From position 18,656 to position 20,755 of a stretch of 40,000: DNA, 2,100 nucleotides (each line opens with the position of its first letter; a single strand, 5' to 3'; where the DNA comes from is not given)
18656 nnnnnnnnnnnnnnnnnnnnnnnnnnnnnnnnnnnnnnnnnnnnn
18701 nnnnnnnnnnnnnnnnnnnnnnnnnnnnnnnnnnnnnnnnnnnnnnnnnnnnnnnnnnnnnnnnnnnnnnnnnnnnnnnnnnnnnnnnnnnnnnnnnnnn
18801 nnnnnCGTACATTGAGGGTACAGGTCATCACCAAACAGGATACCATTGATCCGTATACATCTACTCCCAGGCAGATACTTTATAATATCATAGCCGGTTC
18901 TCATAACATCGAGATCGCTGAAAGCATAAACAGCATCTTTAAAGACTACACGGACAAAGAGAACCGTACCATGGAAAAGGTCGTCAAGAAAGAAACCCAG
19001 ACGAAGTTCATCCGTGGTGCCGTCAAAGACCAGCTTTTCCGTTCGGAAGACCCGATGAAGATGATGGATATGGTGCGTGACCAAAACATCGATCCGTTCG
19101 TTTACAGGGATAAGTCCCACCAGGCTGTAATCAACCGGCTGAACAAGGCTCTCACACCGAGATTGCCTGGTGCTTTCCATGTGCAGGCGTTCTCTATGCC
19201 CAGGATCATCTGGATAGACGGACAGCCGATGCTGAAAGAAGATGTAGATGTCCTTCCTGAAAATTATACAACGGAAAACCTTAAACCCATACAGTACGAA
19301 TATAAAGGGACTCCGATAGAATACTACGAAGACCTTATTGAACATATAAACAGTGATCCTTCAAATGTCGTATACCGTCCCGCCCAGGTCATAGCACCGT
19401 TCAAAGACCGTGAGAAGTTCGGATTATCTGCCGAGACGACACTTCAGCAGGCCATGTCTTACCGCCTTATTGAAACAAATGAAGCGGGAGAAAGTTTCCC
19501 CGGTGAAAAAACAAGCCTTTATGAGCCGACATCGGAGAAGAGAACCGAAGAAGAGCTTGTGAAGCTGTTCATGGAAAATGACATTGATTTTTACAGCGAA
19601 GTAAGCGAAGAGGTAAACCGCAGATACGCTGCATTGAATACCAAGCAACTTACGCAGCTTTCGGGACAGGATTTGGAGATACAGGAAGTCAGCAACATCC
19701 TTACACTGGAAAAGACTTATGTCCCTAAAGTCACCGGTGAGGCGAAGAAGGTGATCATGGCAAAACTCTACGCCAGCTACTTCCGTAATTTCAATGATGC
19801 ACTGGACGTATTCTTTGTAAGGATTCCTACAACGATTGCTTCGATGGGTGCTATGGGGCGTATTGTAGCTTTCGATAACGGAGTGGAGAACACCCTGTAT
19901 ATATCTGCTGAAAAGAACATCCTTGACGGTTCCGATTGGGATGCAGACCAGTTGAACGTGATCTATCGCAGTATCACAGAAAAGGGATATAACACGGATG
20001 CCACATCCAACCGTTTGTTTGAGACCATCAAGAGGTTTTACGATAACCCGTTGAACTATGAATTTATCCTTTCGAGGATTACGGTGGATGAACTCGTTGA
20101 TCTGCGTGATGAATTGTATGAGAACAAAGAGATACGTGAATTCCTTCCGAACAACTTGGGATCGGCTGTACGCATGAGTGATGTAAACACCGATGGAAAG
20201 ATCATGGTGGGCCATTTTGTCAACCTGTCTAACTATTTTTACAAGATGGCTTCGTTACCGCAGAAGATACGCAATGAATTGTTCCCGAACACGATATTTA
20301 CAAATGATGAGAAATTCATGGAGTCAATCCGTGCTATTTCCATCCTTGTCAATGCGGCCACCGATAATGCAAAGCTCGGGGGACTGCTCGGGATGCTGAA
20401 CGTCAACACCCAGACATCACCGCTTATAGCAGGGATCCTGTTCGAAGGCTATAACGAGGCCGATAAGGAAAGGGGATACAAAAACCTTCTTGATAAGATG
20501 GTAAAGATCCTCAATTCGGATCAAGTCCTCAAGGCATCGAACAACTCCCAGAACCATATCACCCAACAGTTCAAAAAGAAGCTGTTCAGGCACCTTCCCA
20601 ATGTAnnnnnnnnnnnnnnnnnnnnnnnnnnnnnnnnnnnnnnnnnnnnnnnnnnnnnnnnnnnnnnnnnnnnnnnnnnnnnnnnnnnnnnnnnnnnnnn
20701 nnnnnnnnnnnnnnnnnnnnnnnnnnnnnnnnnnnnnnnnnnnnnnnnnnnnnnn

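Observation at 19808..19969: DPBB RNA polymerase active-site loop with DxDxDQ signature inside the giant ORF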

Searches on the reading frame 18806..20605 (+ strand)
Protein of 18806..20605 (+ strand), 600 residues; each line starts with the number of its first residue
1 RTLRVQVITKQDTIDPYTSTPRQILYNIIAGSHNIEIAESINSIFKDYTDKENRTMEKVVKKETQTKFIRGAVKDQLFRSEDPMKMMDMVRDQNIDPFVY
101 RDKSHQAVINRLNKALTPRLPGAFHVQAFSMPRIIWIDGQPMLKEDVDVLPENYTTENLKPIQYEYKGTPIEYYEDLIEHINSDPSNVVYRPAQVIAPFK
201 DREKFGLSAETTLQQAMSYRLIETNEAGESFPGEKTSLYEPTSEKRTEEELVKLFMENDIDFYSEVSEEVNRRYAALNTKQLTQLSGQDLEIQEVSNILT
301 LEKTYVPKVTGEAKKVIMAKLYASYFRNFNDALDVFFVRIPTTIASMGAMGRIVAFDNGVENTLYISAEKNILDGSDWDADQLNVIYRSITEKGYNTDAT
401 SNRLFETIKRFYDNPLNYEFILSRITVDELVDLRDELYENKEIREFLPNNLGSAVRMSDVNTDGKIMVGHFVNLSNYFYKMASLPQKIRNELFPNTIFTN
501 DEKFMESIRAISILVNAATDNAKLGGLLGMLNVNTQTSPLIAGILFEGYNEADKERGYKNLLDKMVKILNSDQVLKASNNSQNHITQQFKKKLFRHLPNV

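Call 14: find_related_loci(query=window:18806-20605:+, collection=viral_contigs, flank=10000)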
Query window:18806-20605:+ (600 aa) in viral_contigs; peptide patterns used: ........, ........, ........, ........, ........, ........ (x = any residue, [..] = any of these).
9 stretches matched a pattern, but none encodes a relative of the query by tblastn (E <= 1e-3).

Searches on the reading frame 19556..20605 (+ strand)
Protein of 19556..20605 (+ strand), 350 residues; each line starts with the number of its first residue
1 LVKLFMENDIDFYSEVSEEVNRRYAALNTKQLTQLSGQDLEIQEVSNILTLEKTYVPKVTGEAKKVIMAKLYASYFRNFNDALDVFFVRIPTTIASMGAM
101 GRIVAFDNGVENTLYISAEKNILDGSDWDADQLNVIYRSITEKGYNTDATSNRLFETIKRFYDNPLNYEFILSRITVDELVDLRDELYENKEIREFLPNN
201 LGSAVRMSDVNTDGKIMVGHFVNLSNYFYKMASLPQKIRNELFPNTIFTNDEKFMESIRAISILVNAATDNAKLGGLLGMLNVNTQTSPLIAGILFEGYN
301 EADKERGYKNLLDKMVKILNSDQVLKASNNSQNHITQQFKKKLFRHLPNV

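Call 86: search_protein_families(library=pfam, proteins=[window:19556-20605:+], max_evalue=10)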
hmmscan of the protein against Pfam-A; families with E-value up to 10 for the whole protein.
window:19556-20605:+ (350 aa): 1 family
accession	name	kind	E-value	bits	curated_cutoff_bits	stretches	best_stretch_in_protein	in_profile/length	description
PF04001.18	Vhr1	-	0.13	13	25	1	21-70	26-77/91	Transcription factor Vhr1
